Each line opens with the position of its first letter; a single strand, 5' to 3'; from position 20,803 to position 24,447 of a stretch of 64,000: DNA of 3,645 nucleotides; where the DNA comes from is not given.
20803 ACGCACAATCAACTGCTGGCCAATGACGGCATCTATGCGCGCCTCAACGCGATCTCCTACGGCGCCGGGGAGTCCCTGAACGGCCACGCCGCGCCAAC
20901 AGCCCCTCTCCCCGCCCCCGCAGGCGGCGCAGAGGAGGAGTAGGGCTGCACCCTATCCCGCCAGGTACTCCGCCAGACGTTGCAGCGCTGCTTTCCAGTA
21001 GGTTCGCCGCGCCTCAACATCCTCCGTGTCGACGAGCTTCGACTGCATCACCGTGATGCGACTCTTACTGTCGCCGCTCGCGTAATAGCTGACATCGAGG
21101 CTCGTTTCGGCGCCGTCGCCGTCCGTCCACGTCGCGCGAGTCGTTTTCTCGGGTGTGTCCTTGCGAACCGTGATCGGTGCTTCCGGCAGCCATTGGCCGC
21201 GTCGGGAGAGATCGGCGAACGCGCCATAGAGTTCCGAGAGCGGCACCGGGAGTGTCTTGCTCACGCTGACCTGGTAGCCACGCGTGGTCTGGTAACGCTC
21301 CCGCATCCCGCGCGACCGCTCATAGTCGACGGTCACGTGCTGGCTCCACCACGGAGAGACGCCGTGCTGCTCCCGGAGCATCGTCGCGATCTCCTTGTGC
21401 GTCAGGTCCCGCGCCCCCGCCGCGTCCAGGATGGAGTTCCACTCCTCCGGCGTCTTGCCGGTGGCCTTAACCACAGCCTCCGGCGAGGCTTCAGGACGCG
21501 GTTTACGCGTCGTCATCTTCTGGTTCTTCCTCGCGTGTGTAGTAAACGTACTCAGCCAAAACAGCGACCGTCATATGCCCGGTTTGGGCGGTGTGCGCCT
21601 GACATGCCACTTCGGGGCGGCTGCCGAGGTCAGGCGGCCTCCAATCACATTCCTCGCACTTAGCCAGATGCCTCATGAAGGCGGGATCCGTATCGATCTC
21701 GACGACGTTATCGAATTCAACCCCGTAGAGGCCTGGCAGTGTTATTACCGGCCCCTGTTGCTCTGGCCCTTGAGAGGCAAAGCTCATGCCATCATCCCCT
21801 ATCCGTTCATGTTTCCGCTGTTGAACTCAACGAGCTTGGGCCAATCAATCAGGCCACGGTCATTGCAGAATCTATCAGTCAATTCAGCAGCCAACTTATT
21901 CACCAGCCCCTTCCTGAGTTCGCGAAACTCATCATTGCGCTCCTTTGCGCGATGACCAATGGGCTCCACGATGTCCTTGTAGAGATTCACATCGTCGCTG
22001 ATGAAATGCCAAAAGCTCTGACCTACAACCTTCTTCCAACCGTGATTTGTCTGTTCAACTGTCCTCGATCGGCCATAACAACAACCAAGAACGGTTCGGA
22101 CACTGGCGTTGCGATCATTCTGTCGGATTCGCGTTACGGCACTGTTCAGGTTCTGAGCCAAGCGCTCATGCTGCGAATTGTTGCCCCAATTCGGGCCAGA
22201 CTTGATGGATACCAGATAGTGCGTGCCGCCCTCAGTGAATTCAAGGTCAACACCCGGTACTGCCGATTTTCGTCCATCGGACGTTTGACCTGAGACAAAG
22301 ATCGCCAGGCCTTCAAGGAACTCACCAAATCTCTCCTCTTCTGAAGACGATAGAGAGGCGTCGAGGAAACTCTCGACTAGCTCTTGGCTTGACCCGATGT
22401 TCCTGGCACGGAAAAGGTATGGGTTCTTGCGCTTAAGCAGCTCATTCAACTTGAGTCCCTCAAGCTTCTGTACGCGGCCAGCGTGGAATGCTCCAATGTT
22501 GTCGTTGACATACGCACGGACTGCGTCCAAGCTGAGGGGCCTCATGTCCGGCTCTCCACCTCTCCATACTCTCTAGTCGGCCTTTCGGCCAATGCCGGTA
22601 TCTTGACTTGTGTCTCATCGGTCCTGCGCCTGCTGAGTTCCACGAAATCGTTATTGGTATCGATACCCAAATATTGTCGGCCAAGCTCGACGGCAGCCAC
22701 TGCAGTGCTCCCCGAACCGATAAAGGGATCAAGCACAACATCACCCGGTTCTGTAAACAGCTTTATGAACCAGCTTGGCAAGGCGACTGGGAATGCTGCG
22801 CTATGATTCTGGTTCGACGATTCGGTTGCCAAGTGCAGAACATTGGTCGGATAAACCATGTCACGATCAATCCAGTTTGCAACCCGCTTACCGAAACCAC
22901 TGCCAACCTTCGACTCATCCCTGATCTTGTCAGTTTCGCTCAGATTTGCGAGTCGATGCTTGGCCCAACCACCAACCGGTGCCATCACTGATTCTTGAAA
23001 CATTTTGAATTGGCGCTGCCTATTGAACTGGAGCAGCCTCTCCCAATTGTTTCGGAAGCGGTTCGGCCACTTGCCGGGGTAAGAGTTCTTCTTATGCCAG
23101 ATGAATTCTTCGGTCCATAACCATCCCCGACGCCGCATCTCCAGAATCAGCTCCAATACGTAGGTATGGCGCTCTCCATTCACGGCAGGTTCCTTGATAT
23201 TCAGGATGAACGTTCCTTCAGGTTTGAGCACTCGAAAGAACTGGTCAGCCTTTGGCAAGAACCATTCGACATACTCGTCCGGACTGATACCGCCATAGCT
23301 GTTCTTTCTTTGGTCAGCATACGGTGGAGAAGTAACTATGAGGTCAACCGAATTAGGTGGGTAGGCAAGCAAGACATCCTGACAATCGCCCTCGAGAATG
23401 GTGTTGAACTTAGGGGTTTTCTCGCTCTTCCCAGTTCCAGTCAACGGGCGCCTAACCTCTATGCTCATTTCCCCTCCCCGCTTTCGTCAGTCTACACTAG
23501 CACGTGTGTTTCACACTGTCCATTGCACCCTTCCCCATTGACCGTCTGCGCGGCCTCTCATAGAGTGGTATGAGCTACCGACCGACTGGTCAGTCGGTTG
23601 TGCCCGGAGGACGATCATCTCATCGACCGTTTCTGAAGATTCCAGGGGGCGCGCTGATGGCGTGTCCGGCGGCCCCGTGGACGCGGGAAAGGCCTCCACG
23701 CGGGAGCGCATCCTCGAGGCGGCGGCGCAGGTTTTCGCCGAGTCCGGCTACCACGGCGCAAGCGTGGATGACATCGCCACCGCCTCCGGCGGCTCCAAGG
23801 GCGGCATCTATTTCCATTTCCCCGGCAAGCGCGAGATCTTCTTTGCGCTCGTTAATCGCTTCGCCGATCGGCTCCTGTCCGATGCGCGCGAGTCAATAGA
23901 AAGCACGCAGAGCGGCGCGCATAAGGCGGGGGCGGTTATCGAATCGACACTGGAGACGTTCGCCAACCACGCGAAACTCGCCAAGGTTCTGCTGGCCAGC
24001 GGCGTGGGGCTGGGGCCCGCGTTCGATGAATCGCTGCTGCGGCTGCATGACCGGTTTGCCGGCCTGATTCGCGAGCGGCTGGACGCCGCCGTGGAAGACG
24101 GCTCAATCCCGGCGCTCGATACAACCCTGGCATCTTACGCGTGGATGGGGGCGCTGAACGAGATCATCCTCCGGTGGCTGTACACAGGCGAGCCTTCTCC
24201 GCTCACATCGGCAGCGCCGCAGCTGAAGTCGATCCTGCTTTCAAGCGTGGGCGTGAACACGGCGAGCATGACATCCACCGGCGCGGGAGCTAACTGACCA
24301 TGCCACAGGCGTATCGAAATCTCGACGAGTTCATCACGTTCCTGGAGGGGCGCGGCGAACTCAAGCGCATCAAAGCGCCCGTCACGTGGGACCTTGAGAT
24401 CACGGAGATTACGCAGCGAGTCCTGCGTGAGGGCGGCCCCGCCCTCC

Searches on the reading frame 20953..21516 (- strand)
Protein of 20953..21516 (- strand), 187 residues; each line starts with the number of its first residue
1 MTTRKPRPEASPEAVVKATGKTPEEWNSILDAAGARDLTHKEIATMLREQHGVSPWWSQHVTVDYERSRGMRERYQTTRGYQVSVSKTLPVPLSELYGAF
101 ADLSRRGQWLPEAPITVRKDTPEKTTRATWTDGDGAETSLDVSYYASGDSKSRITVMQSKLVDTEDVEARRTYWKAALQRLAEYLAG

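Call 92: search_protein_families(library=pfam, proteins=[window:20953-21516:-], max_evalue=0.001)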
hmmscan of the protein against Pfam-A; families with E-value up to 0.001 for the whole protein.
window:20953-21516:- (187 aa): 1 family
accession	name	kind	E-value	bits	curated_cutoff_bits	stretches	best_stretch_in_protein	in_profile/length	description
PF14117.11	DUF4287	-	1.2e-07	32.1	27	1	13-56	7-49/60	Domain of unknown function (DUF4287)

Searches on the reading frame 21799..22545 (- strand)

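Call 92: search_protein_families(library=pfam, proteins=[window:21799-22545:-], max_evalue=0.001)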
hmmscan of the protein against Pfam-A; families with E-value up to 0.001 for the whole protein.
window:21799-22545:- (248 aa): 1 family
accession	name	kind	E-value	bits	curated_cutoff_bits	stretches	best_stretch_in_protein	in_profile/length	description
PF14511.12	RE_EcoO109I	-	9e-72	241.4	22.5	1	8-204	2-198/198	Type II restriction endonuclease EcoO109I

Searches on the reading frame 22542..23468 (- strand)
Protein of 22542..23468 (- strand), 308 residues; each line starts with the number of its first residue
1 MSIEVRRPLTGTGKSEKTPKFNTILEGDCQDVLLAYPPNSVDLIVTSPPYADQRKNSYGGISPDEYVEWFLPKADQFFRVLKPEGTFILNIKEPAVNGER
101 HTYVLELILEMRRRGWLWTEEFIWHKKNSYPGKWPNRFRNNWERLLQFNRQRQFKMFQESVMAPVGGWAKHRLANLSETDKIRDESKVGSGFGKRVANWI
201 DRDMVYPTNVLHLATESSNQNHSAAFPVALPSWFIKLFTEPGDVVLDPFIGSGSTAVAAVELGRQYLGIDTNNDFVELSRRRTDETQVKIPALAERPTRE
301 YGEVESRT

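Call 92: search_protein_families(library=pfam, proteins=[window:22542-23468:-], max_evalue=0.001)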
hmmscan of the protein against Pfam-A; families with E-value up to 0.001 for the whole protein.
window:22542-23468:- (308 aa): 3 families
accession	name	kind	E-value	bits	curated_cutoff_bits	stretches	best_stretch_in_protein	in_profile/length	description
PF01555.25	N6_N4_Mtase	-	8.8e-42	144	26.7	1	41-279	1-219/221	DNA methylase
PF02086.21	MethyltransfD12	-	5.7e-06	26.7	22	1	232-283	10-62/253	D12 class N6 adenine-specific DNA methyltransferase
PF08241.18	Methyltransf_11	-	5.4e-05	24.2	21.2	0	250-288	5-43/95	Methyltransferase domain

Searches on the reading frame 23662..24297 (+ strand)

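Call 92: search_protein_families(library=pfam, proteins=[window:23662-24297:+], max_evalue=0.001)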
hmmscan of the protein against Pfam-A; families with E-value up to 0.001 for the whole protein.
window:23662-24297:+ (211 aa): 2 families
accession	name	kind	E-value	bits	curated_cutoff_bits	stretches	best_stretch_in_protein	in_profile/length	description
PF00440.29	TetR_N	-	2.2e-16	59.8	24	1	17-63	1-47/47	Bacterial regulatory proteins, tetR family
PF17932.6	TetR_C_24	-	1.5e-07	32.1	26.4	1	90-169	9-88/114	Tetracyclin repressor-like, C-terminal domain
